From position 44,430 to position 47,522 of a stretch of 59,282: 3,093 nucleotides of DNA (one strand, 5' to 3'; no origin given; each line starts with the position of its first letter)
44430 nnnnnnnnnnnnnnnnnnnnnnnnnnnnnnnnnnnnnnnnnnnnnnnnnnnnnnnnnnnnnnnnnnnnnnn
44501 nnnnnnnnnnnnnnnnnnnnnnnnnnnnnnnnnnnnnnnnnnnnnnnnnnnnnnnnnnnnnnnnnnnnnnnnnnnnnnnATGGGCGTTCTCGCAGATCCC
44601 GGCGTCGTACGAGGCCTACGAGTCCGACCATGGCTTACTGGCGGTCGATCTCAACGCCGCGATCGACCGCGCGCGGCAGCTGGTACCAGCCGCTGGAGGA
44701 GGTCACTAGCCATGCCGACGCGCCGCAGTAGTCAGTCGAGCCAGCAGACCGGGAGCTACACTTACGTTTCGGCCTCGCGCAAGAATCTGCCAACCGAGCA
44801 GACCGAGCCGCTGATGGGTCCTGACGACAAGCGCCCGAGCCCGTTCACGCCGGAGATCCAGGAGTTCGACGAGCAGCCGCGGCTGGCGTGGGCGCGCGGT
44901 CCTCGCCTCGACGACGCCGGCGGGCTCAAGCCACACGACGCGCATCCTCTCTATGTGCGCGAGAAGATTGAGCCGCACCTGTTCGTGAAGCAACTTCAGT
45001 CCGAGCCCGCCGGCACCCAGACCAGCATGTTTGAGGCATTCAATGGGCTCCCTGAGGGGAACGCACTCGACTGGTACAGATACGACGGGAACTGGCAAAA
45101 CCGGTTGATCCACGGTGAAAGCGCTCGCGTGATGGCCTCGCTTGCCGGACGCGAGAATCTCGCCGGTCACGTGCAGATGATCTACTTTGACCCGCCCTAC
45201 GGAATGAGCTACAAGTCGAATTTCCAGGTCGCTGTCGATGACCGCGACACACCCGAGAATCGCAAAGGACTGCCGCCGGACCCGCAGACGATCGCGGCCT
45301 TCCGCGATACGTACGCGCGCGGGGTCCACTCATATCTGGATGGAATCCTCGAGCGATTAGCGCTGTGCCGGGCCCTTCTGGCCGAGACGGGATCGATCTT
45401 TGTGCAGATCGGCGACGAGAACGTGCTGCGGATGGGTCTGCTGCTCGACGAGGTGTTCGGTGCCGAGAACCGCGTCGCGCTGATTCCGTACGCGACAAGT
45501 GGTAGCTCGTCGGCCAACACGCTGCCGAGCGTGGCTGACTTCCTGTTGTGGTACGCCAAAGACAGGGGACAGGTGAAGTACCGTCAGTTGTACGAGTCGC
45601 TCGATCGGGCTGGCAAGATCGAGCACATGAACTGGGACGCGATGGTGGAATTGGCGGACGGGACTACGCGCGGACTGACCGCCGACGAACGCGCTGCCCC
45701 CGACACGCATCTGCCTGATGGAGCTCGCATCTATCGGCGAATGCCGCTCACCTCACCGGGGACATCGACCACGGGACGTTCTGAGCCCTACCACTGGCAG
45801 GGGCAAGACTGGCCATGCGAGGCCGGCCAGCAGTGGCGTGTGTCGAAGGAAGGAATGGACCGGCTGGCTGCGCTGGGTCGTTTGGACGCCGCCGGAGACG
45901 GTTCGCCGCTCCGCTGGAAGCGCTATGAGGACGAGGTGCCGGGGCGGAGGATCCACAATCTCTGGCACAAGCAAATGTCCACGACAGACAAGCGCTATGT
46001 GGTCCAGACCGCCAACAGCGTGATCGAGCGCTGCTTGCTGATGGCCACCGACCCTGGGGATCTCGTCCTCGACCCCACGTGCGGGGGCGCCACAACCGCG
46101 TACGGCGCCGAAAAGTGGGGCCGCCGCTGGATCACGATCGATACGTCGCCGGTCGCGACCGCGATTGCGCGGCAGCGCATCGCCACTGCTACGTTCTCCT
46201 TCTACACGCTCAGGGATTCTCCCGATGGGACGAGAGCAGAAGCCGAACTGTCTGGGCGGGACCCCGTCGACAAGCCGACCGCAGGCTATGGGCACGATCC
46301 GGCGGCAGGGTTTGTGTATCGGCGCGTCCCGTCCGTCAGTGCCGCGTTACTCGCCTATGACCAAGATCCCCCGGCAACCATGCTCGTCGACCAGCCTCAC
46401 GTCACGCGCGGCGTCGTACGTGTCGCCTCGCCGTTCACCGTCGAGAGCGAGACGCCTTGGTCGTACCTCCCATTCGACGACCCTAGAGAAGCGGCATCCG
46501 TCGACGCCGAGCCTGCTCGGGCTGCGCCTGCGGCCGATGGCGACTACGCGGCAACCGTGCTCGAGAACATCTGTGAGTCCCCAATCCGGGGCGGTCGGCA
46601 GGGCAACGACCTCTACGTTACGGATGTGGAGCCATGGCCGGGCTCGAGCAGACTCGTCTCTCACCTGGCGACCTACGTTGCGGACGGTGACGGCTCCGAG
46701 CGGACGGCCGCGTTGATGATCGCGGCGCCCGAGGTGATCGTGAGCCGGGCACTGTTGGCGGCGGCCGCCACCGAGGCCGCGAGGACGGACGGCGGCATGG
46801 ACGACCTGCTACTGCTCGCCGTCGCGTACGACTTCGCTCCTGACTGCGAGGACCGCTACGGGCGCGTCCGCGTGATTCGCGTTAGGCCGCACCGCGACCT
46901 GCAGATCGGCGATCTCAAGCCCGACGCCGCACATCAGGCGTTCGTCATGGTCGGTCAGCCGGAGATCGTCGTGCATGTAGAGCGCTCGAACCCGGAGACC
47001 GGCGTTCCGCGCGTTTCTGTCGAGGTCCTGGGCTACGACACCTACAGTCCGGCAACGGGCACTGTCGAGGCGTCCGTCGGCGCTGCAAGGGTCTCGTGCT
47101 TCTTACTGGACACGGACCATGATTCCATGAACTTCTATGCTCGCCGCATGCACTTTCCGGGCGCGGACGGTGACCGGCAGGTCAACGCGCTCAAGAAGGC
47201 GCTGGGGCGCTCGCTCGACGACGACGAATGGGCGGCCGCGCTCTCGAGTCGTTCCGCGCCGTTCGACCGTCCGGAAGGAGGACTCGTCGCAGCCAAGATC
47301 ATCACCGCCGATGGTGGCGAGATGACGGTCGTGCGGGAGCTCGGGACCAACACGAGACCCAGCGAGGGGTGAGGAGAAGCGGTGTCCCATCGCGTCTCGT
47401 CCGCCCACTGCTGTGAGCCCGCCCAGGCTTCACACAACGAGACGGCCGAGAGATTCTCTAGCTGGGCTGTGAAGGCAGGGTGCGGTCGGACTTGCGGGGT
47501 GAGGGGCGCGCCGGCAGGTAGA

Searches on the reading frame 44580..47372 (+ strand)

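Call 59: search_protein_families(library=padloc, proteins=[window:44580-47372:+], max_evalue=0.00001)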
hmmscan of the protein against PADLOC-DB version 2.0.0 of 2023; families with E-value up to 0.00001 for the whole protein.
window:44580-47372:+ (930 aa): 24 families
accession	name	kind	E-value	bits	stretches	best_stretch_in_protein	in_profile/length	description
PDLC03632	MTase_III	-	2.1e-149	497.4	2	94-590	75-582/983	Type III methyltransferase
PDLC03354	MTase_II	-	1.3e-36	124.6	2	174-332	61-211/425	Type II methyltransferase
PDLC03644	MTase_III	-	1.7e-31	107.6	1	169-535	34-394/542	Type III methyltransferase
PDLC03636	MTase_III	-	1.4e-30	104.6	2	250-346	93-192/575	Type III methyltransferase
PDLC03633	MTase_III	-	1.1e-22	78.5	2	171-330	75-231/616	Type III methyltransferase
PDLC03634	MTase_III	-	1.3e-22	78.5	1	173-507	94-423/621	Type III methyltransferase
PDLC03300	MTase_II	-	8.5e-22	75.6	2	174-344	12-177/302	Type II methyltransferase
PDLC03635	MTase_III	-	1.8e-20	71.2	1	252-342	268-363/708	Type III methyltransferase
PDLC03339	MTase_II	-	6.8e-18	62.6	1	473-535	210-272/399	Type II methyltransferase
PDLC03641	MTase_III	-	6.4e-17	59.3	1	171-508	102-426/657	Type III methyltransferase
PDLC03638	MTase_III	-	8.8e-17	58.7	2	397-522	538-665/816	Type III methyltransferase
PDLC03371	MTase_II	-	2e-15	55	1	465-537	179-255/260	Type II methyltransferase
PDLC03637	MTase_III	-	5.8e-15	52.9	1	176-338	124-274/513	Type III methyltransferase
PDLC03299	MTase_II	-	1.3e-14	52.4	1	471-537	194-260/296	Type II methyltransferase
PDLC03738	oMTase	-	3.6e-14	50.2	1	470-537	201-268/376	orphan methyltransferase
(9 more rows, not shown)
